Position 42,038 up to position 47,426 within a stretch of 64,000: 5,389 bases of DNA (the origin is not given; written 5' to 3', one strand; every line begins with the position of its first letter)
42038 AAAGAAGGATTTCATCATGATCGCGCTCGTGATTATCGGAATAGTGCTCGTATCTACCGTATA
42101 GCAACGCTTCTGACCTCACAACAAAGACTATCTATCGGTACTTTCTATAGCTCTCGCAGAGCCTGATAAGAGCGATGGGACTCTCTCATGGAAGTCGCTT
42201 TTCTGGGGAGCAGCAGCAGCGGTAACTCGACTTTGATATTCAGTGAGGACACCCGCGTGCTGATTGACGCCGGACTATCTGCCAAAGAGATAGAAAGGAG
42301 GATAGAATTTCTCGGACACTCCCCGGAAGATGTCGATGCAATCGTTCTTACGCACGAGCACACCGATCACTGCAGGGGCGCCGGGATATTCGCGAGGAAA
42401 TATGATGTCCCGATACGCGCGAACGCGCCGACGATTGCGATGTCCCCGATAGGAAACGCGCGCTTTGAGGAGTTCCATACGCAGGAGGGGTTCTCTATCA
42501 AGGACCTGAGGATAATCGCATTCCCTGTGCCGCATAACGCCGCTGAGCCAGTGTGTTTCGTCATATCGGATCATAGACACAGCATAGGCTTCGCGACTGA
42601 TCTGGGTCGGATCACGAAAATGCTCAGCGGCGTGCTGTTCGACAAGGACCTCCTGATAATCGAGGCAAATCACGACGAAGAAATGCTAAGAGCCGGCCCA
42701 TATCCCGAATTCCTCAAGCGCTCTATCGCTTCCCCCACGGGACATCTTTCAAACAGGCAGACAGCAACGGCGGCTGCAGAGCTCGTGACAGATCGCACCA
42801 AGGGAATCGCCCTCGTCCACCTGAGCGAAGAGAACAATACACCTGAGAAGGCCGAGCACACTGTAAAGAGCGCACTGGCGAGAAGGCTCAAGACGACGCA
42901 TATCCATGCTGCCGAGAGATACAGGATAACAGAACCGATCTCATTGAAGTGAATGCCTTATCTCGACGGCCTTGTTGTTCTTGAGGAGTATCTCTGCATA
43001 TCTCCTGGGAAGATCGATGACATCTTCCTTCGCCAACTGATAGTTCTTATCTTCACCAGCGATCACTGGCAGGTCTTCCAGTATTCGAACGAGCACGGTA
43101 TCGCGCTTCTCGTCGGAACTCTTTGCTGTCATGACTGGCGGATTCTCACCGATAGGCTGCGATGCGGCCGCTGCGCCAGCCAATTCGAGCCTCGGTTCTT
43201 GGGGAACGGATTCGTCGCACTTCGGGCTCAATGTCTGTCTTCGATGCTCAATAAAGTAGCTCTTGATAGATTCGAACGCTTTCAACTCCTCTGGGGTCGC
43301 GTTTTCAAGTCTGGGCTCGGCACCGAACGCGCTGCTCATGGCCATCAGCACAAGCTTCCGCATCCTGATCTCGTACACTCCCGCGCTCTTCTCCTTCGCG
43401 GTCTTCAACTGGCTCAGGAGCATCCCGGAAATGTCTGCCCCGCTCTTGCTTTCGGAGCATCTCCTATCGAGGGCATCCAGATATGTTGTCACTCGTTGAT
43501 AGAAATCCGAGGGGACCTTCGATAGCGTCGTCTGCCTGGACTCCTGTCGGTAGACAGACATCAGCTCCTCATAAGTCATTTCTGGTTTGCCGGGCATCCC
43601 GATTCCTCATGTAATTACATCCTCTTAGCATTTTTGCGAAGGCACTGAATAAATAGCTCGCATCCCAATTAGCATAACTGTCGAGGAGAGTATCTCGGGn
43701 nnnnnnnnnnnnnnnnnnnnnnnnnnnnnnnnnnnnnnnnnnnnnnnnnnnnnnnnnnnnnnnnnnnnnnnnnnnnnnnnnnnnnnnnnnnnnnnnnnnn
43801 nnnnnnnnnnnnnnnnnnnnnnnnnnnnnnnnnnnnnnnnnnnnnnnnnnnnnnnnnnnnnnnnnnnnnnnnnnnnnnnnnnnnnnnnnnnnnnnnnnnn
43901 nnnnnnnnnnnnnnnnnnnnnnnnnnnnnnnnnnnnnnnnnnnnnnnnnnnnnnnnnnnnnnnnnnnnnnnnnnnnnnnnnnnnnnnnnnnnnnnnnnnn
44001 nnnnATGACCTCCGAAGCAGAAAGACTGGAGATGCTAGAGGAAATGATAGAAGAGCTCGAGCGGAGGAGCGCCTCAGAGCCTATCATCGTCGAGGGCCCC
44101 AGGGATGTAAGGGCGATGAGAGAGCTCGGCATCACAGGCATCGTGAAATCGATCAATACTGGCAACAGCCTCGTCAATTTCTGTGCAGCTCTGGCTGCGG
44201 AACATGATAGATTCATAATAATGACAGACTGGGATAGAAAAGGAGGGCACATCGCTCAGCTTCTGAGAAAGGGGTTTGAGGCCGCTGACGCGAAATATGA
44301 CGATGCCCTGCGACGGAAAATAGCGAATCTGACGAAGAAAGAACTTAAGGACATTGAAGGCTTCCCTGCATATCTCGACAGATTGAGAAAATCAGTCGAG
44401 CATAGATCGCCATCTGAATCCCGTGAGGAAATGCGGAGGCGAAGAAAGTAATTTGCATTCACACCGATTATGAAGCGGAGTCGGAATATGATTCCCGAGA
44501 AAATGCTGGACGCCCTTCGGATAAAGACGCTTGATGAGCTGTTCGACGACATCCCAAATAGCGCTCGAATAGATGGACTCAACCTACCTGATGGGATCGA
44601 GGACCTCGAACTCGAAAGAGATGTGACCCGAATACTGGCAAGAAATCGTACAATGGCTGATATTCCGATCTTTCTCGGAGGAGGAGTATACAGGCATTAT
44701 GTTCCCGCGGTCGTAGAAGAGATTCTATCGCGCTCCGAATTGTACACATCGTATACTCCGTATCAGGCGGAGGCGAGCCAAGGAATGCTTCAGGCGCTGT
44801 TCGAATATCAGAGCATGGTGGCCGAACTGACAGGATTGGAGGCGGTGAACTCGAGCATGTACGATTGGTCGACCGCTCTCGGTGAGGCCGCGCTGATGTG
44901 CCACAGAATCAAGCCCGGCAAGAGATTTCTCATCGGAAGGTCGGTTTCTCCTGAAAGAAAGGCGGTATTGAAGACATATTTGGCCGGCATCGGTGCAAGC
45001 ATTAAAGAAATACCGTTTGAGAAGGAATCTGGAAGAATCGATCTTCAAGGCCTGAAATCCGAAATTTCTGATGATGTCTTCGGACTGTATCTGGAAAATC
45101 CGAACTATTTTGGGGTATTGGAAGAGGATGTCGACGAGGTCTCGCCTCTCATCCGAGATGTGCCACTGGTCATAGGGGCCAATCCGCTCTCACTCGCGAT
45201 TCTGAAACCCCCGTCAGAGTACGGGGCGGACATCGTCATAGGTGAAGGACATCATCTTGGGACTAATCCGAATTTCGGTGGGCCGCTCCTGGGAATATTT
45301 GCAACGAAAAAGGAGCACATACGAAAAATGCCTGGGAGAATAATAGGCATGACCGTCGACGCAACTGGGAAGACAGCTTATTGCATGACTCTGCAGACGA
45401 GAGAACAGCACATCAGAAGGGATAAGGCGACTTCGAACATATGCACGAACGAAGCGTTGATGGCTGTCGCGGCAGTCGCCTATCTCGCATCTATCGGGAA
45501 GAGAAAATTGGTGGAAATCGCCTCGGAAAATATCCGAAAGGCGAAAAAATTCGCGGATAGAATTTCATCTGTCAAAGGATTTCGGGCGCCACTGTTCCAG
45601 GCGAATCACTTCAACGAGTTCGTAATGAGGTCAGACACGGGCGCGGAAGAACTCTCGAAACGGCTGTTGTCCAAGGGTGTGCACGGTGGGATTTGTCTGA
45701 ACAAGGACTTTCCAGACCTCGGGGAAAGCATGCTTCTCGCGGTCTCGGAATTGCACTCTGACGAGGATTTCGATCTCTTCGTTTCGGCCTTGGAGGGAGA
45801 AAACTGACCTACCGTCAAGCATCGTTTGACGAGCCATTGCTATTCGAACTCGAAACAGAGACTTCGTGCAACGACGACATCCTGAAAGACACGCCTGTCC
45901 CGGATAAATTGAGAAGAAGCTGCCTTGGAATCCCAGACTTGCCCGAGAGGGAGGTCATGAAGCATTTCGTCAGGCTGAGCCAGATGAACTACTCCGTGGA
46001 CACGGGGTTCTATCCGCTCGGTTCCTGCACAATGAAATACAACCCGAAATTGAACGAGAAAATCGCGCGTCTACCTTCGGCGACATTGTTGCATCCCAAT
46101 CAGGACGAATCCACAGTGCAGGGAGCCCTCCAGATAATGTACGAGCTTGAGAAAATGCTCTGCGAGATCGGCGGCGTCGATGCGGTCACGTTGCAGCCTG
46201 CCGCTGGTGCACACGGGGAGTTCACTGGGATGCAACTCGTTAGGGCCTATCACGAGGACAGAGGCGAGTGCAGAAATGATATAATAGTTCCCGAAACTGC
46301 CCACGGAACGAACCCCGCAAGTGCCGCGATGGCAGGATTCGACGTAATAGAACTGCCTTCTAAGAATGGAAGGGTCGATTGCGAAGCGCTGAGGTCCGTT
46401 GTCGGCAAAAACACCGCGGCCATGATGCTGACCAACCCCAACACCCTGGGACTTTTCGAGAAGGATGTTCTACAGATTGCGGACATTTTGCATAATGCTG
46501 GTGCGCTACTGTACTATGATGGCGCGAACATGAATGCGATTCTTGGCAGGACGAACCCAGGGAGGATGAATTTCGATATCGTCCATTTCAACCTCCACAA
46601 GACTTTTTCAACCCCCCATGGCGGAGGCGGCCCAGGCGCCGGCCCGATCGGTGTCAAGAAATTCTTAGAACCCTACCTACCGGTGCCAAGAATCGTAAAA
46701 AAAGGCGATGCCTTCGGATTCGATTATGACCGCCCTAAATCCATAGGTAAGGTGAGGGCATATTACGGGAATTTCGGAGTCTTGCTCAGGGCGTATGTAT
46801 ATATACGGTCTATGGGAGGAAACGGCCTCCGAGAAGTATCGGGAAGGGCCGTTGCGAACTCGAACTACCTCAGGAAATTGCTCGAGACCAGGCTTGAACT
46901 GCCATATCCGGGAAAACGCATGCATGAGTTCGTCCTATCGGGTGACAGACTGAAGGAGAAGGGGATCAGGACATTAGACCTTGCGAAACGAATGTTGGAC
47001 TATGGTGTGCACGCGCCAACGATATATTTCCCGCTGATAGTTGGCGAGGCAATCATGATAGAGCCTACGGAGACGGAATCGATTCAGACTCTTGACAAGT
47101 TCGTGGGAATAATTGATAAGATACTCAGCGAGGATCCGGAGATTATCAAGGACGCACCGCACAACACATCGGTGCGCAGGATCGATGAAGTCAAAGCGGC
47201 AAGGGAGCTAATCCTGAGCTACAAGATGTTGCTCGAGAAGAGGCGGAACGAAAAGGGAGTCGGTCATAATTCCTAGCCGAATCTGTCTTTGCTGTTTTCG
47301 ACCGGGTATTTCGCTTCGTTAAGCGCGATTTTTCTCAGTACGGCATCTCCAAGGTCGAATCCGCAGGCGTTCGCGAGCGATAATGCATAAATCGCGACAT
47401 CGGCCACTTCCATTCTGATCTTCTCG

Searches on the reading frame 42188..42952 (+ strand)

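Call 15: search_protein_families(library=pfam, proteins=[window:42188-42952:+])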
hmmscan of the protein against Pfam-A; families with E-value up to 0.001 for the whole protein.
window:42188-42952:+ (254 aa): 4 families
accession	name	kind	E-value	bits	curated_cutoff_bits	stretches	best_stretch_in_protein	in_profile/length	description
PF12706.13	Lactamase_B_2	-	2.8e-22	79.8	27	1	22-203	1-194/200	Beta-lactamase superfamily domain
PF00753.33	Lactamase_B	-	5e-18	66.2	22.7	1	11-140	5-151/196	Metallo-beta-lactamase superfamily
PF13483.12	Lactamase_B_3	-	0.00023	21.6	24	1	12-124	7-96/160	Beta-lactamase superfamily domain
PF16661.11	Lactamase_B_6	-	0.00076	19.3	27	0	19-87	4-74/193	Metallo-beta-lactamase superfamily domain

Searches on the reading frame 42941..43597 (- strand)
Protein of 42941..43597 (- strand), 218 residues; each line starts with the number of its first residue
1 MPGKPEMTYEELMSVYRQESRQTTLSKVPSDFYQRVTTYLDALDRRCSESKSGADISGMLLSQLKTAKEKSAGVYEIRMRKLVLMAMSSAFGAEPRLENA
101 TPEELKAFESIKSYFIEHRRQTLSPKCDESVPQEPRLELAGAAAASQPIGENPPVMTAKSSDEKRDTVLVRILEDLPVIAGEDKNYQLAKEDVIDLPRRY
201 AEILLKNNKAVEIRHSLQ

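Call 15: search_protein_families(library=pfam, proteins=[window:42941-43597:-])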
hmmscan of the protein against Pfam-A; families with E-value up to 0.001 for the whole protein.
window:42941-43597:- (218 aa): 1 family
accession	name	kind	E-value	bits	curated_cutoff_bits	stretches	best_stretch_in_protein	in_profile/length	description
PF22090.1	Gins51_C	-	6.9e-05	23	27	1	168-212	1-47/48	Gins51, C-terminal domain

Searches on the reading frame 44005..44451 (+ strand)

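Call 15: search_protein_families(library=pfam, proteins=[window:44005-44451:+])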
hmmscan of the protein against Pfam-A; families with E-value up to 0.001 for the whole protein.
window:44005-44451:+ (148 aa): 2 families
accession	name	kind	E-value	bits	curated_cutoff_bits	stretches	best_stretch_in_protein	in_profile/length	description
PF01751.28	Toprim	-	2.3e-10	40.9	23.1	1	26-95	2-82/96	Toprim domain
PF13662.12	Toprim_4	-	0.00011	22.8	25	1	27-89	4-72/85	Toprim domain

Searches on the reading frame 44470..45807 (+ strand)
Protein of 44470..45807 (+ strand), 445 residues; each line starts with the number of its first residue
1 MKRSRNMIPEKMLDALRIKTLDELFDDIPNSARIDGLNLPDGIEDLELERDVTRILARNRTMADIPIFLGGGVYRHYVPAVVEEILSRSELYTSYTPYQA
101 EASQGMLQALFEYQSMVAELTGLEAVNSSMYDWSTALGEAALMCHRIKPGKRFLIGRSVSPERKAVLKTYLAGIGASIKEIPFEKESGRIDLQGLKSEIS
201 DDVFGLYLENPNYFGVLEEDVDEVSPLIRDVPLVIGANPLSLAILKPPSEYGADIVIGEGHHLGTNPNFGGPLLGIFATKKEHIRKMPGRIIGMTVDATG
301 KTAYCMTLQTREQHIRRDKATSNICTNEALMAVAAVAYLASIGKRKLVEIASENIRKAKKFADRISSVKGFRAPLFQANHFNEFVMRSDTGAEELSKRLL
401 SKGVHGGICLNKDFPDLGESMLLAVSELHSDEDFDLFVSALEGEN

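Call 15: search_protein_families(library=pfam, proteins=[window:44470-45807:+])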
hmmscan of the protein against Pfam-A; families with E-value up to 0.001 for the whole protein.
window:44470-45807:+ (445 aa): 1 family
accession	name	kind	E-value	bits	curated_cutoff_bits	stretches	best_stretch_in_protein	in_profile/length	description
PF02347.22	GDC-P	-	1.7e-110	370.3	26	1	10-437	12-425/429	Glycine cleavage system P-protein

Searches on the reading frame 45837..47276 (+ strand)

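Call 15: search_protein_families(library=pfam, proteins=[window:45837-47276:+])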
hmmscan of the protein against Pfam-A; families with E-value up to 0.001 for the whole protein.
window:45837-47276:+ (479 aa): 3 families
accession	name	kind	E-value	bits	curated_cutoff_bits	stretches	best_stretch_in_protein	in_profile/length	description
PF21478.3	GcvP2_C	-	9.2e-22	77.7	27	1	337-439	4-108/122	Glycine dehydrogenase, C-terminal domain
PF02347.22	GDC-P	-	2.9e-09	36.7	26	1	20-282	30-284/429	Glycine cleavage system P-protein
PF00266.25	Aminotran_5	-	5.6e-07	29.3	21.5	1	146-262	88-207/371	Aminotransferase class-V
